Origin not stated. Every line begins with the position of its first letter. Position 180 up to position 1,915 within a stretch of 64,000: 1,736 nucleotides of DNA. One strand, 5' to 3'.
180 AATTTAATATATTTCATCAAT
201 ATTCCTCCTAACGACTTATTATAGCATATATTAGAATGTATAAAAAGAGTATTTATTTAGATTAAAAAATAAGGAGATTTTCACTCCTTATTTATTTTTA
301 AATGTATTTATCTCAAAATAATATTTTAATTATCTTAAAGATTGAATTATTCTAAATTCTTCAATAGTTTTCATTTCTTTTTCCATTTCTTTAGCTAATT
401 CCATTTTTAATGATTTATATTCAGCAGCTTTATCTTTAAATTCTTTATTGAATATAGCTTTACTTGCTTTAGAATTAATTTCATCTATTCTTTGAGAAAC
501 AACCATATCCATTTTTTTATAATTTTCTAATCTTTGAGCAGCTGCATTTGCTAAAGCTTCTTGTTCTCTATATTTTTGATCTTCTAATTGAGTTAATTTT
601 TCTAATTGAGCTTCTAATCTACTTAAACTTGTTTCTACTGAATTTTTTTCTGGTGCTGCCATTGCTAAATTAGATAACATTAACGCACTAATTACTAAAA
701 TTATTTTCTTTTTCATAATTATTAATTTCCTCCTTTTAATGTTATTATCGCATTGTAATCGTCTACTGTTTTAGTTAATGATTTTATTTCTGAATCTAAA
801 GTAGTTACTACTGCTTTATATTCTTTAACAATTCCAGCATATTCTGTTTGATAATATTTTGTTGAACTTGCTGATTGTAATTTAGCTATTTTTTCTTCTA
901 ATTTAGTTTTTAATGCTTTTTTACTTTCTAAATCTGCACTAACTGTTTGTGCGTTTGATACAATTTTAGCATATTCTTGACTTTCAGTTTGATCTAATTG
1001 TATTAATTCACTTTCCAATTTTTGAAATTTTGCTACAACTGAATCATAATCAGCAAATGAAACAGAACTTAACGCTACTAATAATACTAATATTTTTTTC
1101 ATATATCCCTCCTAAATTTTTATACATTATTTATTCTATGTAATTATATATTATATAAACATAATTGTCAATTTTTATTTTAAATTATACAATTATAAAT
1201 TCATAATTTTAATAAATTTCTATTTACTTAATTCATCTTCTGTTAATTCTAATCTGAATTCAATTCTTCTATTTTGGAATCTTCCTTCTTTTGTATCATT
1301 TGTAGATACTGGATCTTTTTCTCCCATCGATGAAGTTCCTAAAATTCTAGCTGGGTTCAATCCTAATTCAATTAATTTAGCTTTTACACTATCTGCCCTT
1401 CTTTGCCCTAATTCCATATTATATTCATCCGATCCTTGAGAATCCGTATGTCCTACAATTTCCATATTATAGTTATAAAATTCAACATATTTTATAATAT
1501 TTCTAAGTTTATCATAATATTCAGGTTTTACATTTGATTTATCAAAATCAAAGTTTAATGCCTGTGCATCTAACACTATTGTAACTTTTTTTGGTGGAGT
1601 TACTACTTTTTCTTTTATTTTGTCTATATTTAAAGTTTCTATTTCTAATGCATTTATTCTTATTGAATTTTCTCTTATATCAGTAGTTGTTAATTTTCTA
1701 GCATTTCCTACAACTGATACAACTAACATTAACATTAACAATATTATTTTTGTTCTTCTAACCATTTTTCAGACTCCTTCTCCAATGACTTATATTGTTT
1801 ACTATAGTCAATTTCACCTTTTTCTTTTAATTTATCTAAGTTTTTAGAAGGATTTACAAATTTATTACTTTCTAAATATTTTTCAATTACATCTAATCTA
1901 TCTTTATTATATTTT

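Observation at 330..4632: Array of eight small secreted proteins: FadA-like coiled-coil adhesin candidates interleaved with OmpA/Pal-like peptidoglycan-binding proteins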

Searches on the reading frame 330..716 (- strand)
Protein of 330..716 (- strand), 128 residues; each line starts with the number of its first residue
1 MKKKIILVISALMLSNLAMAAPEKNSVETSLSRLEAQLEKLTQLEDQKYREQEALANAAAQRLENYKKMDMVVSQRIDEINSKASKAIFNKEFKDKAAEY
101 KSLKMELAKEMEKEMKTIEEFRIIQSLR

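Call 3: search_protein_families(library=pfam, proteins=[window:330-716:-], max_evalue=1)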
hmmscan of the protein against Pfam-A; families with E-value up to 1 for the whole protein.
window:330-716:- (128 aa): 14 families
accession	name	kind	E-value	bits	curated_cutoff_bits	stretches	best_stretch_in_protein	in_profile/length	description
PF09403.15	FadA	-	1.3e-19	70.9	28.5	1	31-128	2-99/99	Adhesion protein FadA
PF07303.18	Occludin_ELL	-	0.04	15.1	31.2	1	79-116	3-39/101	Occludin homology domain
PF16339.10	DUF4969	-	0.058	14.2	31.4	1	1-37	1-42/79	Domain of unknown function (DUF4969)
PF11336.14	DUF3138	-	0.089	11.9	27.3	1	1-88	1-84/525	Protein of unknown function (DUF3138)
PF24531.2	ANC1_spectrin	-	0.093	13.6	27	1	25-115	7-93/95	Nuclear anchorage protein 1, spectrin repeat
PF20396.3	DUF6689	-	0.18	11.4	27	1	22-91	178-246/275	Family of unknown function (DUF6689)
PF07818.18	HCNGP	-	0.19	12.8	26.3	1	26-114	6-92/94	HCNGP-like protein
PF05127.21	NAT10_TcmA_helicase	-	0.21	11.9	22.7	1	15-75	27-86/176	RNA cytidine acetyltransferase NAT10/TcmA, helicase domain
PF09731.14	Mitofilin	-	0.21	10.9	27.4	1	25-119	281-376/614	Mitochondrial inner membrane protein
PF16519.10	TRPM_tetra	-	0.23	12.1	26.6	1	25-47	26-48/56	Tetramerisation domain of TRPM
PF02601.20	Exonuc_VII_L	-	0.38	10.6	35.9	1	19-114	137-229/315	Exonuclease VII, large subunit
PF19745.5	FUT8_N_cat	-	0.46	9.6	27.6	1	6-113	17-122/499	Alpha-(1,6)-fucosyltransferase N- and catalytic domains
PF12998.12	ING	-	0.47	11.5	23.9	0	53-120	10-72/102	Inhibitor of growth proteins N-terminal histone-binding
PF12097.14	DUF3573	-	0.47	9.7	26.6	1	2-112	3-114/383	Protein of unknown function (DUF3573)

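Call 4: search_protein_families(library=ncbifam, proteins=[window:330-716:-], max_evalue=1)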
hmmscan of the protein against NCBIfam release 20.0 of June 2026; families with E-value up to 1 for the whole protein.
window:330-716:- (128 aa): 7 families
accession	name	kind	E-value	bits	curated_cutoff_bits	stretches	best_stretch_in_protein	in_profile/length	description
NF033636.1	acid_shock_Asr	equivalog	0.031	15.1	50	1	1-114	1-105/119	acid resistance repetitive basic protein Asr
NF053689.1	BamJ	equivalog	0.043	14.1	100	1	1-91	1-83/184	BamJ family beta-barrel-assembly machinery protein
NF041599.1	reg_PtrA_PA2808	domain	0.082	12.8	31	1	4-20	5-21/46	co-regulatory protein PtrA N-terminal domain-containing protein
TIGR04454.1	Lepto_4Cys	hypoth_equivalog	0.16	12.4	35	1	1-57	1-55/92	TIGR04454 family lipoprotein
NF005283.0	PRK06800.1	equivalog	0.22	11.3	192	1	24-103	33-110/228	flagellar assembly protein H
NF049957.1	Cas_III-I_gRAMP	exception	0.27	9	800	1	37-117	313-391/1076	type III-I CRISPR-associated gRAMP effector Cas7-11i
NF047413.1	heterocyst_PatX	equivalog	0.53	11.1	30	0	1-45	1-51/69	heterocyst-inhibiting protein PatX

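Call 68: predict_structure(alignment_id=A7)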
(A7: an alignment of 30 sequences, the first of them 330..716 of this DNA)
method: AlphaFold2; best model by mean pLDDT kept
length: 128 residues; sequences in the alignment: 30
mean_pLDDT: 84.8   pTM: 0.65
mean pLDDT of the five models: 84.8, 84.8, 84.5, 84.1, 84.0
residues with pLDDT >= 90: 82; 70-90: 21; 50-70: 10; < 50: 15
segments of 3 or more residues with pLDDT < 50: 1-5, 16-22
pLDDT, mean of each block of 10 residues (from residue 1): 48 47 65 92 96 98 98 96 84 92 97 98 93
secondary structure, 60 per line:
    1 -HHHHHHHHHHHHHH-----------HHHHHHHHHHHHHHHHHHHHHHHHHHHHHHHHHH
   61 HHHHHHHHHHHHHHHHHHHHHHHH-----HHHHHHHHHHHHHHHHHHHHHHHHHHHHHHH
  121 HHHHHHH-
elements in order: H2-15 H27-84 H90-127

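Call 70: fold_search(model_id=the predicted structure, library=pdb)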
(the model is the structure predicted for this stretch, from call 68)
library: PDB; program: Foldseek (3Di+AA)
matches with E <= 10: 227; with E <= 0.001: 0
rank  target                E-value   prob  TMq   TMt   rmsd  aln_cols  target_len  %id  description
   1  3etz_A                1.3e-03  1.00  0.74  0.88   1.6       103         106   28  Crystal structure of bacterial adhesin FadA L76A mutant (released 2008-12-02)
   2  3etz_B                1.5e-03  1.00  0.74  0.81   1.6       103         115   28  Crystal structure of bacterial adhesin FadA L76A mutant (released 2008-12-02)
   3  3etw                  2.1e-03  1.00  0.75  0.87   1.5       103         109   28  Crystal Structure of bacterial adhesin FadA (released 2008-12-02)
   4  3etx_A                2.5e-03  1.00  0.74  0.88   1.5       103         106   27  Crystal structure of bacterial adhesin FadA L14A mutant (released 2008-12-02)
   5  3etx_B                6.4e-03  1.00  0.74  0.87   1.6       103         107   27  Crystal structure of bacterial adhesin FadA L14A mutant (released 2008-12-02)
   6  3ety                  7.8e-03  1.00  0.74  0.90   1.5       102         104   25  Crystal structure of bacterial adhesin FadA L14A mutant (released 2008-12-02)
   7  2gl2_A                2.3e-02  1.00  0.68  0.83   2.2       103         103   27  Crystal structure of the tetra mutant (T66G,R67G,F68G,Y69G) of bacterial adhesin FadA (released 2007-04-10)
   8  2gl2_B                2.4e-02  1.00  0.69  0.80   2.0       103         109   29  Crystal structure of the tetra mutant (T66G,R67G,F68G,Y69G) of bacterial adhesin FadA (released 2007-04-10)
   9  5fwl_E                5.6e-01  0.91  0.51  0.26   6.1       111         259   14  Atomic cryoEM structure of Hsp90-Cdc37-Cdk4 complex (released 2016-07-06)
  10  6bz3_A                9.2e-01  0.41  0.40  0.41  25.4       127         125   16  Complex structure of FAK FAT domain and DCC P3 motif (released 2018-04-04)
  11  3fav_C                9.8e-01  0.85  0.49  0.67   3.2        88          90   14  Structure of the CFP10-ESAT6 complex from Mycobacterium tuberculosis (released 2009-11-24)
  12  7uc6                  9.8e-01  0.23  0.28  0.10   7.0        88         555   14  Stat5a Core in complex with Compound 12 (released 2023-02-15)
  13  5c21_B                9.8e-01  0.20  0.32  0.18  10.4       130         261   20  Crystal structure of native HlyD from E. coli (released 2016-02-17)
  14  5fwk_E                1.3e+00  0.23  0.30  0.29   9.1       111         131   14  Atomic cryoEM structure of Hsp90-Cdc37-Cdk4 complex (released 2016-07-06)
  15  8otz_DP               1.3e+00  0.38  0.44  0.28  18.0       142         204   11  48-nm repeat of the native axonemal doublet microtubule from bovine sperm (released 2023-11-22)
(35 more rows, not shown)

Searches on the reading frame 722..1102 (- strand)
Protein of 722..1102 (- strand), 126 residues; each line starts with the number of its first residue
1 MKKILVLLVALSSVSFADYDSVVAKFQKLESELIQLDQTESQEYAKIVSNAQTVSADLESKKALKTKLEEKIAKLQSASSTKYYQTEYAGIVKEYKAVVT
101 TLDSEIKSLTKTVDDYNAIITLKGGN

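Call 3: search_protein_families(library=pfam, proteins=[window:722-1102:-], max_evalue=1)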
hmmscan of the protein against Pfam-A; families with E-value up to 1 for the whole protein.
window:722-1102:- (126 aa): 15 families
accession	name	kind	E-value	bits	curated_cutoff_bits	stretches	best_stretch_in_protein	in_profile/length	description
PF09403.15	FadA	-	3.4e-21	76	28.5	1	25-122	1-98/99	Adhesion protein FadA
PF08663.15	HalX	-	0.003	18.3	23.2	1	18-60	11-53/68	HalX domain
PF05960.17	DUF885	-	0.007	16.5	32.4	1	18-119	217-316/532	Bacterial protein of unknown function (DUF885)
PF05557.18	MAD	-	0.0079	15.1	30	1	15-115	39-136/661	Mitotic checkpoint protein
PF03961.19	FapA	-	0.008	16.2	31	1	25-110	178-264/272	Flagellar Assembly Protein A beta solenoid domain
PF07303.18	Occludin_ELL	-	0.014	16.6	31.2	0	19-57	31-68/101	Occludin homology domain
PF10046.14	BLOC1_2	-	0.033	15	33.4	0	33-76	25-68/96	Biogenesis of lysosome-related organelles complex-1 subunit 2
PF23246.1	CC_CDK5RAP2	-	0.063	13.9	27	1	28-77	69-113/125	CDK5 regulatory subunit-associated protein 2-like, coiled coil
PF11932.13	DUF3450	-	0.074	12.8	32.6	1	7-81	5-76/241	Protein of unknown function (DUF3450)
PF07889.17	DUF1664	-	0.091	13.2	34.6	1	22-111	39-122/124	Protein of unknown function (DUF1664)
PF03449.20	GreA_GreB_N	-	0.1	13.2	24.5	0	25-77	7-64/71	Transcription elongation factor, N-terminal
PF08172.17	CASP_C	-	0.12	12.1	28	1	49-97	5-53/252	CASP C terminal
PF05124.17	S_layer_C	-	0.26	11.4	23.9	1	54-114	53-106/177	S-layer like family, outer domain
PF14357.11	DUF4404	-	0.62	11.2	27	0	25-74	4-55/83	Domain of unknown function (DUF4404)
PF12918.12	TcdB_N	-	0.62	10.8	27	0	94-120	2-30/66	TcdB toxin N-terminal helical domain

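Call 4: search_protein_families(library=ncbifam, proteins=[window:722-1102:-], max_evalue=1)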
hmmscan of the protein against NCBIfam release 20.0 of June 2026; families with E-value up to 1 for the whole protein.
window:722-1102:- (126 aa): 11 families
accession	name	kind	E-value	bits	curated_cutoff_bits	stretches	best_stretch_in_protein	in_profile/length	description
TIGR02971.1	heterocyst_DevB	subfamily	0.0018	17.7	129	1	15-111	95-193/327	ABC exporter membrane fusion protein, DevB family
NF045487.1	ASRP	equivalog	0.0022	16.7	300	1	20-113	386-477/593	archaea-specific SMC-related protein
NF045780.1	TrlF_fam_ATP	equivalog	0.0059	15.4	350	1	24-118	617-715/944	TrlF family AAA-like ATPase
TIGR02473.1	flagell_FliJ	equivalog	0.011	16.1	50.45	1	40-115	18-86/141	flagellar export protein FliJ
NF005712.0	PRK07524.1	subfamily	0.042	12.3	500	1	14-106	275-372/536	5-guanidino-2-oxopentanoate decarboxylase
NF006543.0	PRK09039.1-2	equivalog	0.056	13.2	305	1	27-113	60-161/350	peptidoglycan -binding protein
NF050013.1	HpsJ_like_A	equivalog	0.066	12.8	140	1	23-87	117-181/217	HpsJ-like protein, cyanoexosortase A-associated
NF002357.0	PRK01318.2-4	equivalog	0.075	11.8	479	1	3-80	9-86/532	membrane protein insertase YidC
NF012163.2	BaeS_SmeS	equivalog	0.16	10.8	500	0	22-79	283-340/457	sensor histidine kinase efflux regulator BaeS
NF050142.1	PG1828_fam_lipo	equivalog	0.38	11.5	50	1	1-17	1-17/59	PG1828 family lipoprotein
NF053524.1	thylo_ssl2009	equivalog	0.75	10.5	58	0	37-78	42-77/90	ssl2009 family thylakoid membrane protein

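Call 20: search_solved_structures(query=window:722-1102:-, max_evalue=1, show_alignments=2)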
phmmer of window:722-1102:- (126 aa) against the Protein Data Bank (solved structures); distinct sequences matched with E-value up to 1: 10.
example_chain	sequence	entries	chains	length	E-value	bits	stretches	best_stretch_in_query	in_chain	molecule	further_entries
3etw_A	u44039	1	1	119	6.4e-06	29.9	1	18-126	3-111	Adhesin A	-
3etz_A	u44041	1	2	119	1.9e-05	28.5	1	18-126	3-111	Adhesin A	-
3etx_A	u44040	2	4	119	3.1e-05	27.7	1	18-126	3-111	Adhesin A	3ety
2gl2_A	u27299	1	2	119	0.019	18.8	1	18-126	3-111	adhesion A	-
2pms_C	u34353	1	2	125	0.068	17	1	25-77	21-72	PNEUMOCOCCAL SURFACE PROTEIN A (PSPA)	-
3b8x_A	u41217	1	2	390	0.24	15.3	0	37-122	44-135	Pyridoxamine 5-phosphate-dependent dehydrase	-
2r0t_A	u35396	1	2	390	0.24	15.3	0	37-122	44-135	Pyridoxamine 5-phosphate-dependent dehydrase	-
3gr9_A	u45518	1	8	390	0.24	15.2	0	37-122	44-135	ColD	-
2gms_A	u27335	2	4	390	0.24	15.2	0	37-122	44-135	Putative pyridoxamine 5-phosphate-dependent dehydrase, Wbdk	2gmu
1wa8_B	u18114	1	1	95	0.83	13.5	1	43-120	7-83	6 KDA EARLY SECRETORY ANTIGENIC TARGET (ESAT-6)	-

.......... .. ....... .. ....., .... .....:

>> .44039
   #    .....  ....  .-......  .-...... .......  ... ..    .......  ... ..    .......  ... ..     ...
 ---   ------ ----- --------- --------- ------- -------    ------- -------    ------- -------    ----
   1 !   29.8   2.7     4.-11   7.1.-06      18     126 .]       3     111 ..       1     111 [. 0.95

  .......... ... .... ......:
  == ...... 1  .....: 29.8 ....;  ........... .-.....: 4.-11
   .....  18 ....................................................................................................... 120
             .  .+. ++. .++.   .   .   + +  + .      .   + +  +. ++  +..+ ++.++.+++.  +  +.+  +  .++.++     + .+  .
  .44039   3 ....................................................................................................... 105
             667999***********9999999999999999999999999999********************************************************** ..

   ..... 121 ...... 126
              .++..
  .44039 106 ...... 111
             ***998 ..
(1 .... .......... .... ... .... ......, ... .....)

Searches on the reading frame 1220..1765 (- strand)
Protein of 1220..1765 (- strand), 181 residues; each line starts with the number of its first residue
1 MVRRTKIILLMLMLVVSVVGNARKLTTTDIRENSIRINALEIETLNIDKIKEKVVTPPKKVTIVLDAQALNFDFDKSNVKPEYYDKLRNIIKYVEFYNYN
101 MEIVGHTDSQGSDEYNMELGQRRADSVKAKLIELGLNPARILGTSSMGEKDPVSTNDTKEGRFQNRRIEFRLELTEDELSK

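Call 3: search_protein_families(library=pfam, proteins=[window:1220-1765:-], max_evalue=1)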
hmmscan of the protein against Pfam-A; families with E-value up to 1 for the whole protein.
window:1220-1765:- (181 aa): 2 families
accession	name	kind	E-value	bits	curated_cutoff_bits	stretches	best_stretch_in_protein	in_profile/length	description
PF00691.25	OmpA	-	8e-23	81.1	27.2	1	72-166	2-98/98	OmpA family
PF17255.8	EbsA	-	0.021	15.6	25.9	1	5-89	42-125/133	EbsA-like protein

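Call 4: search_protein_families(library=ncbifam, proteins=[window:1220-1765:-], max_evalue=1)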
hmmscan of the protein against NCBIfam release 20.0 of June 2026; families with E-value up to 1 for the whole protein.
window:1220-1765:- (181 aa): 44 families (the best 25 are shown)
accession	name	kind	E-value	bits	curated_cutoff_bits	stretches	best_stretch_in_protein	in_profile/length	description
NF053612.1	anchor_PA1041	equivalog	8.7e-31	107.7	250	1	51-172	113-235/236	PA1041 family peptidoglycan-binding anchor lipoprotein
NF053611.1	YiaD_Gzip_OmpA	equivalog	1.3e-30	106.7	175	1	54-171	89-205/206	YiaD family glycine zipper/OmpA-like lipoprotein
NF045787.1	OmpABordt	equivalog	6.5e-30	104.3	200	1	53-170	74-187/194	outer membrane protein OmpA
NF053613.1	OMP_toxin_LptF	equivalog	2e-22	80.1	400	1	40-171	113-244/256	lipotoxin F family OmpA-related lipoprotein LptF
NF007804.1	PRK10510.1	equivalog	4e-22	78.6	307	1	64-172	107-216/219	OmpA family lipoprotein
TIGR02802.1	Pal_lipo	equivalog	8.6e-22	77.2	125.35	1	71-170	3-102/104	peptidoglycan-associated lipoprotein Pal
NF053585.1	OMP_LP_YfiB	equivalog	5.4e-21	75.1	128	1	69-168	57-156/163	outer membrane lipoprotein YfiB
TIGR03350.1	type_VI_ompA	equivalog_domain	5.1e-17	62.1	139.8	1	54-170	17-135/137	type VI secretion system protein TssL, long form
NF045788.1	Omp38Acinit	equivalog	1.3e-16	60.6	500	1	55-168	227-342/354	outer membrane protein Omp38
NF053607.1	CHU_0125_OmpA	equivalog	3.2e-16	59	620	1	27-171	491-635/639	CHU_0125 family OmpA-like outer membrane integrity protein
NF033763.1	exchanger_TraB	exception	3.4e-16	58.3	700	1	68-173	392-498/522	outer membrane exchange protein TraB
TIGR03789.1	pdsO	hypoth_equivalog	2.1e-14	53.8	152.2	1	70-170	141-241/243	sortase-associated OmpA-like protein PdsO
NF052230.1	T9SS_PorE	exception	1.4e-13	50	600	1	68-154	515-601/648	PorE family type IX secretion system protein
NF006541.1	PRK09038.1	equivalog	4.7e-13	49.4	283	1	51-170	125-246/253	flagellar motor protein MotD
NF008071.1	PRK10808.1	equivalog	2.6e-12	46.8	277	1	70-164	233-329/358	porin OmpA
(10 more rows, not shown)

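Call 64: search_solved_structures(query=window:1220-1765:-, max_evalue=1e-10)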
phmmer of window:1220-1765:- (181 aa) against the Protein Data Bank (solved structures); distinct sequences matched with E-value up to 1e-10: 17.
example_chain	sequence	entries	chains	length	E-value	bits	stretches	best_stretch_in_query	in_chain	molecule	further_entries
6jfw_A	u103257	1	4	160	6.1e-21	78.6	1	70-172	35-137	PA0833-PD protein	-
9v99_A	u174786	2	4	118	1.1e-18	71.3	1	71-172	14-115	Outer membrane beta-barrel domain-containing protein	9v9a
5u1h_A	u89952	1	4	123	1.3e-18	71.1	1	69-173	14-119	Outer membrane porin F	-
9v9b_A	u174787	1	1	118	5.9e-18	68.9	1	71-172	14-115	Outer membrane beta-barrel domain-containing protein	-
2k1s_A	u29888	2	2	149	1.4e-16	64.4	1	68-173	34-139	Inner membrane lipoprotein yiaD | Probable lipoprotein YiaD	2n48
7f4v_aB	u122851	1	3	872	1.3e-15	61.3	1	58-172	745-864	Photosystem I P700 chlorophyll a apoprotein A2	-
5wtp_A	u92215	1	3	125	2.8e-15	60.2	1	67-172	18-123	OmpA family protein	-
4g4v_A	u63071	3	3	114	2.9e-15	60.2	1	65-172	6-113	Peptidoglycan-associated lipoprotein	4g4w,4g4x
5wtl_A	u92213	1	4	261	2e-14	57.5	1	67-172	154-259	OmpA family protein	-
5lkw_A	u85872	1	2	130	2.9e-14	56.9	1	65-171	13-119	Putative OmpA family lipoprotein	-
5n2c_A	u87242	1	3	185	3.1e-14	56.8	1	47-169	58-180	Putative OmpA family lipoprotein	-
3td3_A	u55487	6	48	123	3e-13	53.6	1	70-168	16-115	Outer membrane protein omp38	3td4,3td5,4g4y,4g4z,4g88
4b5c_A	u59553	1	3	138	3e-13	53.6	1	49-169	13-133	PUTATIVE OMPA FAMILY LIPOPROTEIN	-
7rjj_A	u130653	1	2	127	9.4e-12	48.7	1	64-172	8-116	OmpA family protein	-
5eb1_B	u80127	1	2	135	9e-11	45.6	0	100-169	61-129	YfiB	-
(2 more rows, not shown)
